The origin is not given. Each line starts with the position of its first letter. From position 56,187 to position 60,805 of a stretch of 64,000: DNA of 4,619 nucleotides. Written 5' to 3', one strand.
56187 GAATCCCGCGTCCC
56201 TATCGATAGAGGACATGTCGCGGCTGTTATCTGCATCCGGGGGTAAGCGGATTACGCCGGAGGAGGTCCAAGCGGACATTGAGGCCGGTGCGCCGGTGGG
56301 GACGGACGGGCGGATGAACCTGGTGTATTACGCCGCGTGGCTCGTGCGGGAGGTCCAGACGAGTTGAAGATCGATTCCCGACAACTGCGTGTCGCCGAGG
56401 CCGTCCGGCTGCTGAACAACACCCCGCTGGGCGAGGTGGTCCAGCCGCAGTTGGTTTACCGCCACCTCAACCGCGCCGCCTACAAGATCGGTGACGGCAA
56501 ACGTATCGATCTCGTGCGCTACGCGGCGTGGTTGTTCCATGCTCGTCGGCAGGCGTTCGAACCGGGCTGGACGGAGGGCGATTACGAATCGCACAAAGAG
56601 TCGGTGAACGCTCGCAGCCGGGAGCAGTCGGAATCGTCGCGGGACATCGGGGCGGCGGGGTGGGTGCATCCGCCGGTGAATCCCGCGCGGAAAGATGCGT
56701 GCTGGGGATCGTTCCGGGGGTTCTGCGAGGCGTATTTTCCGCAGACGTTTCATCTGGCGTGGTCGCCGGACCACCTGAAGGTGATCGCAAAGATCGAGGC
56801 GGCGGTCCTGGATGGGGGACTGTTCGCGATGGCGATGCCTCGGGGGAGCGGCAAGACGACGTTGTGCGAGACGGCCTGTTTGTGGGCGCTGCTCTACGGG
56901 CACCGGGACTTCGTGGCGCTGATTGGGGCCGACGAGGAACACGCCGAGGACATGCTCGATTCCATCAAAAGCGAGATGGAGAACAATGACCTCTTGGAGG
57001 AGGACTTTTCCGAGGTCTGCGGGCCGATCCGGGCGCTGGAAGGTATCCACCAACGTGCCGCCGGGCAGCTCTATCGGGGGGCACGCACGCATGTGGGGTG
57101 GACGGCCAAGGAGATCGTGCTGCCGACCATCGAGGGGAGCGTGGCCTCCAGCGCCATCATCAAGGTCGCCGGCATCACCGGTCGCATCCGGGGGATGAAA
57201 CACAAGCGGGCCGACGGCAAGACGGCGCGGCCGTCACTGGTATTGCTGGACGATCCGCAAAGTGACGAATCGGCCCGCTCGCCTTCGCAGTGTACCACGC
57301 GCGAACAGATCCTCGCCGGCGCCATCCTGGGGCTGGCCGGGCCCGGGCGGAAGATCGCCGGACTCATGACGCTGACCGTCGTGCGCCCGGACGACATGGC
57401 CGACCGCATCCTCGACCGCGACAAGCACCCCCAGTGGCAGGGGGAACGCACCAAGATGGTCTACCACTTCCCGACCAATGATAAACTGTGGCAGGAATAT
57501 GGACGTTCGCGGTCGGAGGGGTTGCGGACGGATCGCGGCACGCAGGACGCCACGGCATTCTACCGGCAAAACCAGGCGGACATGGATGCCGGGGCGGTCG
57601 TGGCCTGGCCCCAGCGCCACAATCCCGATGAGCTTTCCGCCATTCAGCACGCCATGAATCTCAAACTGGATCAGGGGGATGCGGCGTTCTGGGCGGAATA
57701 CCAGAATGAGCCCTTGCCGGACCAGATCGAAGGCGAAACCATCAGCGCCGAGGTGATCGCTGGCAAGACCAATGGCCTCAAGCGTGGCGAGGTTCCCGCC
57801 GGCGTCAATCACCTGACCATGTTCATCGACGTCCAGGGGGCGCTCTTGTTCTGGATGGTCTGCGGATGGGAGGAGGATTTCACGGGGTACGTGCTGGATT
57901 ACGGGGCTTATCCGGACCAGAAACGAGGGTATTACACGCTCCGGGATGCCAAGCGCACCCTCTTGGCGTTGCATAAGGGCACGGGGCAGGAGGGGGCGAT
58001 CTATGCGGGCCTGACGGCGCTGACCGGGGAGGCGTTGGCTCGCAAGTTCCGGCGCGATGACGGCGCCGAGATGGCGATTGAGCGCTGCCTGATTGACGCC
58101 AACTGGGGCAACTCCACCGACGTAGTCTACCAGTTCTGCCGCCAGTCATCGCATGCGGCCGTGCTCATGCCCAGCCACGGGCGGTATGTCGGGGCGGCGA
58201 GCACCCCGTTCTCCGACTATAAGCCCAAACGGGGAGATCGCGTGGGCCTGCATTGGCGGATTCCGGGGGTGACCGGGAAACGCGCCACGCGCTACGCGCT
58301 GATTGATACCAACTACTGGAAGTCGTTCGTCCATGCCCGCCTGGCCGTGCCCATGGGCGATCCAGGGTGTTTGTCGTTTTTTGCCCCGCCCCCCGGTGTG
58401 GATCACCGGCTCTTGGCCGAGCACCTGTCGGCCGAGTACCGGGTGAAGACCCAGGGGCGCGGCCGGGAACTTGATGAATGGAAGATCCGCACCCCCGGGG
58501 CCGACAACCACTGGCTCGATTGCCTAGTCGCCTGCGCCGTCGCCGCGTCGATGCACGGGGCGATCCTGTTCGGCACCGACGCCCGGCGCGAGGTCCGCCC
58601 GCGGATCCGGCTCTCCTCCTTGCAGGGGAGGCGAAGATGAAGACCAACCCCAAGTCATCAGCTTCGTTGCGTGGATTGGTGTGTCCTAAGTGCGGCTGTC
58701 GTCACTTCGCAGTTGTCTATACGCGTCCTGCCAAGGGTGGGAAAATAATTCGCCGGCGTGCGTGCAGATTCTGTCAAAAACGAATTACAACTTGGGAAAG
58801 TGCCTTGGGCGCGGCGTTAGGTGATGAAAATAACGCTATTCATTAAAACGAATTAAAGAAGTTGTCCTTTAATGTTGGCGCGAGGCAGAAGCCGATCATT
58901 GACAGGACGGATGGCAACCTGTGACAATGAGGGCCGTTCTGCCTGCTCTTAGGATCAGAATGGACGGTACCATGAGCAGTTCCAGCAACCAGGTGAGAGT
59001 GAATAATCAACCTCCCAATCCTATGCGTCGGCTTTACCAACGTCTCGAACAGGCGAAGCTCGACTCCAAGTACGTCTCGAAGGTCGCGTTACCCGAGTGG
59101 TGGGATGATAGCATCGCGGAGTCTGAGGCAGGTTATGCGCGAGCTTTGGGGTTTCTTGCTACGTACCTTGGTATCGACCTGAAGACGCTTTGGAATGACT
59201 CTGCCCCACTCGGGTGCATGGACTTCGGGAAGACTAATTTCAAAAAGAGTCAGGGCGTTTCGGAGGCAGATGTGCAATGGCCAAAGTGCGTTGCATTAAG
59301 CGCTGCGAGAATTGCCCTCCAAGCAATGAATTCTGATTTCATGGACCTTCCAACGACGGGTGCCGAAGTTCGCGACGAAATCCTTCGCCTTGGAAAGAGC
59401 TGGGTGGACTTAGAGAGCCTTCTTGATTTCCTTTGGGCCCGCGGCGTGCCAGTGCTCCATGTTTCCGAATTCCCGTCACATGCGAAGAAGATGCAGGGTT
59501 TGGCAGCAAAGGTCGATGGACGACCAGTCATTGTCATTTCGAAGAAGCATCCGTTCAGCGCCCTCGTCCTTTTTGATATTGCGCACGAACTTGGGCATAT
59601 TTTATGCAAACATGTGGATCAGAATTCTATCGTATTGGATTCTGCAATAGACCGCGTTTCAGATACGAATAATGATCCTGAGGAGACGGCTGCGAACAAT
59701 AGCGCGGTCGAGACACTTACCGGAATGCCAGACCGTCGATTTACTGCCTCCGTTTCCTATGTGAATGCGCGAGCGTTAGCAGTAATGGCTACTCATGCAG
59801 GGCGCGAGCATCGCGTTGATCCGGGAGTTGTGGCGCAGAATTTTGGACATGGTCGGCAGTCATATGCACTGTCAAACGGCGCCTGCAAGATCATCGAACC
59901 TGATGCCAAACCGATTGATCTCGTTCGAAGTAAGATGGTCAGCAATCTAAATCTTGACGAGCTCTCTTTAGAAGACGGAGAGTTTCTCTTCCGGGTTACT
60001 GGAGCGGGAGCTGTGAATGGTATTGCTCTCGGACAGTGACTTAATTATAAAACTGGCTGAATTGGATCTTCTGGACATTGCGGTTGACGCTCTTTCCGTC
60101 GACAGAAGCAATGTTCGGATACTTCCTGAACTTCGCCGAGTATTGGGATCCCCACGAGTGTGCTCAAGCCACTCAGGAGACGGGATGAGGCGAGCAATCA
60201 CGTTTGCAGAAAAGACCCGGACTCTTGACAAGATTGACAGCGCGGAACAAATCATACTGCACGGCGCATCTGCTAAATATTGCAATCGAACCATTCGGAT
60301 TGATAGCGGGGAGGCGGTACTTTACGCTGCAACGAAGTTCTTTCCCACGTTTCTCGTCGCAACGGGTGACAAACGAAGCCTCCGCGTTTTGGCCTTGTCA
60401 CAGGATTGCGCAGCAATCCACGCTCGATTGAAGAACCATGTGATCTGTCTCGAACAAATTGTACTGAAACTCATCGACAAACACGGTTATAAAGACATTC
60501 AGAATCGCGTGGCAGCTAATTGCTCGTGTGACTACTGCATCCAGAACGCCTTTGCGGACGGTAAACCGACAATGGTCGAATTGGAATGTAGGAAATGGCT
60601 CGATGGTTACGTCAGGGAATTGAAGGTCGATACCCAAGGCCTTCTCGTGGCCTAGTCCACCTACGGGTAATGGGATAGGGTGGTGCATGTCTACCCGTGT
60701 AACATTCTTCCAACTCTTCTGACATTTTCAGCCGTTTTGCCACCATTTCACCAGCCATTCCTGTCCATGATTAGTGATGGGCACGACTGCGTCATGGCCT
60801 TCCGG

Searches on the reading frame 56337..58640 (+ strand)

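Call 51: search_protein_families(library=phrogs, proteins=[window:56337-58640:+], max_evalue=0.001)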
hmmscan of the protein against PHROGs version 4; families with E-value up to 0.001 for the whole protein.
window:56337-58640:+ (767 aa): 4 families
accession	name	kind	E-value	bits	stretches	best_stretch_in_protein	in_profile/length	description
phrog_38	-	head and packaging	6.6e-40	138.5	1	101-472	260-531/760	terminase large subunit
phrog_15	-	head and packaging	6.7e-31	108.5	1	466-743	689-924/1330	terminase large subunit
phrog_3028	-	unknown function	1.4e-07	32.6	1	565-737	3-158/203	-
phrog_15657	-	unknown function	0.00025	21.7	1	467-609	77-192/230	-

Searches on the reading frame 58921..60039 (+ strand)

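Call 51: search_protein_families(library=phrogs, proteins=[window:58921-60039:+], max_evalue=0.001)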
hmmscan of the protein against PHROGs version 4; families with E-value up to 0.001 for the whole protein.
window:58921-60039:+ (372 aa): 4 families
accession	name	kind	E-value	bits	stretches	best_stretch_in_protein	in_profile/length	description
phrog_18577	-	unknown function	7.1e-73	246.7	1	33-361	5-331/332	-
phrog_2439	-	transcription regulation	2.8e-10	40.6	1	155-279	141-250/367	transcriptional regulator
phrog_87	-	other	5.3e-06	27.3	1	191-267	63-128/227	metallo-protease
phrog_1914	-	unknown function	2.8e-05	24.9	1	185-273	62-148/222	-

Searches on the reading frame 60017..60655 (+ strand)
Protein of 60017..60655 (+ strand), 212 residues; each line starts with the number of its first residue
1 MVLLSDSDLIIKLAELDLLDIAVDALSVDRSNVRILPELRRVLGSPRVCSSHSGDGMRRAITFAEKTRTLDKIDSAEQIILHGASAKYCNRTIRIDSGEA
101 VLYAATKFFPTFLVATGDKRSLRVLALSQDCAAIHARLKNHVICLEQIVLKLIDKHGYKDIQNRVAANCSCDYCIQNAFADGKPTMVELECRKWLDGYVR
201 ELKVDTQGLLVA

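Call 51: search_protein_families(library=phrogs, proteins=[window:60017-60655:+], max_evalue=0.001)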
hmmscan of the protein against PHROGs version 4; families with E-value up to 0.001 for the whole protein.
window:60017-60655:+ (212 aa): 1 family
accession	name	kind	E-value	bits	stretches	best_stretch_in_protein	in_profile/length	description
phrog_15597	-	unknown function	3.3e-21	76.7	1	1-186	1-185/212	-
